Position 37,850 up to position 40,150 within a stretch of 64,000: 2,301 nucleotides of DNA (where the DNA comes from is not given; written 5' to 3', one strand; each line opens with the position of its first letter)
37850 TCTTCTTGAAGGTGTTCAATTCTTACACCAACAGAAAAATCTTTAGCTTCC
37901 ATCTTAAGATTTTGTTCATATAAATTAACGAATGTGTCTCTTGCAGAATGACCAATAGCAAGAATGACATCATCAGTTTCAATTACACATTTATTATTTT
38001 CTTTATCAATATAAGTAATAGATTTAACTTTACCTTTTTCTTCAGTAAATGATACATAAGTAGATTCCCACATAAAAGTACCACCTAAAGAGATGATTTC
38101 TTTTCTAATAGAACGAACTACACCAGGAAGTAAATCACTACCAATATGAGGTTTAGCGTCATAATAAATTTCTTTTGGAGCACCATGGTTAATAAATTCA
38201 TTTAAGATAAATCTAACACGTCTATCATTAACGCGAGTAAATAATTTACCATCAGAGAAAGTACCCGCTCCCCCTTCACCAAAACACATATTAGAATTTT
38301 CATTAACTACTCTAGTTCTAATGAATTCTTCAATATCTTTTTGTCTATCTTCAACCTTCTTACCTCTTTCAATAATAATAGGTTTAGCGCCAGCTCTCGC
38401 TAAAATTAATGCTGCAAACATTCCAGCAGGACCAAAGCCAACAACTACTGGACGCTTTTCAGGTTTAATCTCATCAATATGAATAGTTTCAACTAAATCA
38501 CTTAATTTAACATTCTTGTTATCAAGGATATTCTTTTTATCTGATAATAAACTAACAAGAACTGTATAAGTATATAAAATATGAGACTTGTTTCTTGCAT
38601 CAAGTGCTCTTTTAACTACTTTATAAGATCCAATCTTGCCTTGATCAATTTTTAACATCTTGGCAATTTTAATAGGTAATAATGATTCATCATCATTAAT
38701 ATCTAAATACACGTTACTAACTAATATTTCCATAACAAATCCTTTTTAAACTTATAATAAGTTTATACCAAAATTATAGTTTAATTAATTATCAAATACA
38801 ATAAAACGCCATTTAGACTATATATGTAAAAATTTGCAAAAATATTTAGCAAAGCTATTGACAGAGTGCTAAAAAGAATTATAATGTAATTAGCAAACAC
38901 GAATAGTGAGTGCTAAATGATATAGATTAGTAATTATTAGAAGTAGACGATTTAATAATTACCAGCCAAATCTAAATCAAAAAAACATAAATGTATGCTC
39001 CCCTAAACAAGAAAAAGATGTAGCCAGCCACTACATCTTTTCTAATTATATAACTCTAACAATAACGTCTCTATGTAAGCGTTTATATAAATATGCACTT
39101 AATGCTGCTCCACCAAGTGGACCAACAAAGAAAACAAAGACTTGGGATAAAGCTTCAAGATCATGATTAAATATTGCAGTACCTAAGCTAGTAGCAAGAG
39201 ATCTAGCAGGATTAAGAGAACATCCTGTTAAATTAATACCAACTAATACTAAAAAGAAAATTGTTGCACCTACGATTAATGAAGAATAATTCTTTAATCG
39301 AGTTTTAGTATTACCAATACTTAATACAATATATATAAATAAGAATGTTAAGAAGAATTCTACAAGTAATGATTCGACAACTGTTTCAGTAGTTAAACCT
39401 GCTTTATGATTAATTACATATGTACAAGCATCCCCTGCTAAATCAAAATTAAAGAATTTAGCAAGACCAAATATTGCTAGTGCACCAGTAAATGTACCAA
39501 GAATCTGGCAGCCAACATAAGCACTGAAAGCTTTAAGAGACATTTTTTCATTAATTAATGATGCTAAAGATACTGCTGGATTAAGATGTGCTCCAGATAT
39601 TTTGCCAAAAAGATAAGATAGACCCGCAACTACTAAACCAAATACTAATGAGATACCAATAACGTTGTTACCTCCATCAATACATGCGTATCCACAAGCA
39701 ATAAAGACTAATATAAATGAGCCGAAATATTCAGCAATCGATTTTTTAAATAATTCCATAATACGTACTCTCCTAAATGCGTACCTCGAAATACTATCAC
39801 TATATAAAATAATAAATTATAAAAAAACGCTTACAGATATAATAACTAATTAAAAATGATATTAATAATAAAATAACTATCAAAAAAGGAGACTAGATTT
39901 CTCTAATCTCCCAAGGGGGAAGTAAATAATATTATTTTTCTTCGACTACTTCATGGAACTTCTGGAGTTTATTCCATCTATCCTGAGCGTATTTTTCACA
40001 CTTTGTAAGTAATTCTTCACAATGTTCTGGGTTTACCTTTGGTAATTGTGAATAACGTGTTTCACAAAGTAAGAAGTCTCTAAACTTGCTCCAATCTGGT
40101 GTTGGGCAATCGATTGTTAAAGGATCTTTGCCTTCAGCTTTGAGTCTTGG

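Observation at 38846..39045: Double-CIRCE heat-shock promoter that drives no protein: candidate HrcA-regulated sRNA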

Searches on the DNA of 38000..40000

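Call 3: search_rna_families(source=window, start=38000, end=40000, threshold=evalue, max_evalue=10)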
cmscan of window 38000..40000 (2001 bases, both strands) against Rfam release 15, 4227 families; matches with E-value up to 10: 6.
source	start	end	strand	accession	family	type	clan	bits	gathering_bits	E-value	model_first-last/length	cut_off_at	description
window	39878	39952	-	RF02280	TtnuCD3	Gene; snRNA; snoRNA; CD-box;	-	20.5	70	7.8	1-72/72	no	Tetrahymena snoRNA TtnuCD3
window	38261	38312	-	RF01222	sn2417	Gene; snRNA; snoRNA; CD-box;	-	19.2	80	0.54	1-123/123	no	Small nucleolar RNA sn2417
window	39503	39598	+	RF00135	snoZ223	Gene; snRNA; snoRNA; CD-box;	CL00051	19.2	45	2.7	1-94/94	no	Small nucleolar RNA Z223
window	38104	38206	-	RF01427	snoR127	Gene; snRNA; snoRNA; CD-box;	-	18.1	37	2.8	1-139/139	no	small nucleolar RNA snoR127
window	38503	38572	-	RF00904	mir-392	Gene; miRNA;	-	17.1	62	8.6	1-75/75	no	mir-392 microRNA precursor family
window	38830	38863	-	RF03027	RT-6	Gene; sRNA;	-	14.2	46.7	8.1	36-70/75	no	RT-6 RNA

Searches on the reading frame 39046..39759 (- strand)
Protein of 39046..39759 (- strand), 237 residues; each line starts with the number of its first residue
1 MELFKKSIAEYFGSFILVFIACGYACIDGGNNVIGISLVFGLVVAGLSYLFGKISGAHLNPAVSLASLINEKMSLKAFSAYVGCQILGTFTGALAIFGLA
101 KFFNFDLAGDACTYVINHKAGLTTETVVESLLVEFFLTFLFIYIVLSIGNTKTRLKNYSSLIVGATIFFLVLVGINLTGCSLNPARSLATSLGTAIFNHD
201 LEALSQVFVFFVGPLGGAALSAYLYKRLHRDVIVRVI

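Call 11: search_protein_families(library=pfam, proteins=[window:39046-39759:-])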
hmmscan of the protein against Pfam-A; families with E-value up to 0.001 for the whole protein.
window:39046-39759:- (237 aa): 1 family
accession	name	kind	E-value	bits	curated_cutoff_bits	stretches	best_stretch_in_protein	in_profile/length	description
PF00230.25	MIP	-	6.5e-40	137.7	25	1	3-225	7-222/222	Major intrinsic protein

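Call 25: list_cluster_members(proteins=[P0001, window:39046-39759:-])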
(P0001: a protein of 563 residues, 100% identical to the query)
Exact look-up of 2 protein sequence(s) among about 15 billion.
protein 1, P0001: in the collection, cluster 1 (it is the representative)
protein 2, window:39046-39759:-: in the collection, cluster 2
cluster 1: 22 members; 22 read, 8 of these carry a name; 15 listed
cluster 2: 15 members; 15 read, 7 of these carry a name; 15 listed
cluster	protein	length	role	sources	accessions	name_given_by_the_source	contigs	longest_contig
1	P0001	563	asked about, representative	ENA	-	-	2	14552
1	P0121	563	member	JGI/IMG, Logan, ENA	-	uncharacterized FAD-dependent dehydrogenase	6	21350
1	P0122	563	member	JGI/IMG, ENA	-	uncharacterized FAD-dependent dehydrogenase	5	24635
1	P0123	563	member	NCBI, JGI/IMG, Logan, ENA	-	-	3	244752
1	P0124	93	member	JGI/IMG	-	-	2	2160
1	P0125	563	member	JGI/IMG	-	uncharacterized FAD-dependent dehydrogenase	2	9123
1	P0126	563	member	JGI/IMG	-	uncharacterized FAD-dependent dehydrogenase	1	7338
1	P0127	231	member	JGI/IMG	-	uncharacterized FAD-dependent dehydrogenase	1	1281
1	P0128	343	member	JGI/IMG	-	uncharacterized FAD-dependent dehydrogenase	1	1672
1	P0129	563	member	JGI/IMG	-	uncharacterized FAD-dependent dehydrogenase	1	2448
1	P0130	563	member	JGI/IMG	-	uncharacterized FAD-dependent dehydrogenase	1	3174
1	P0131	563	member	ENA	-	-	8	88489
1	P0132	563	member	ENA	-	-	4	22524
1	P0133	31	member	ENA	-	-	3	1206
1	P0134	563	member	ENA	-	-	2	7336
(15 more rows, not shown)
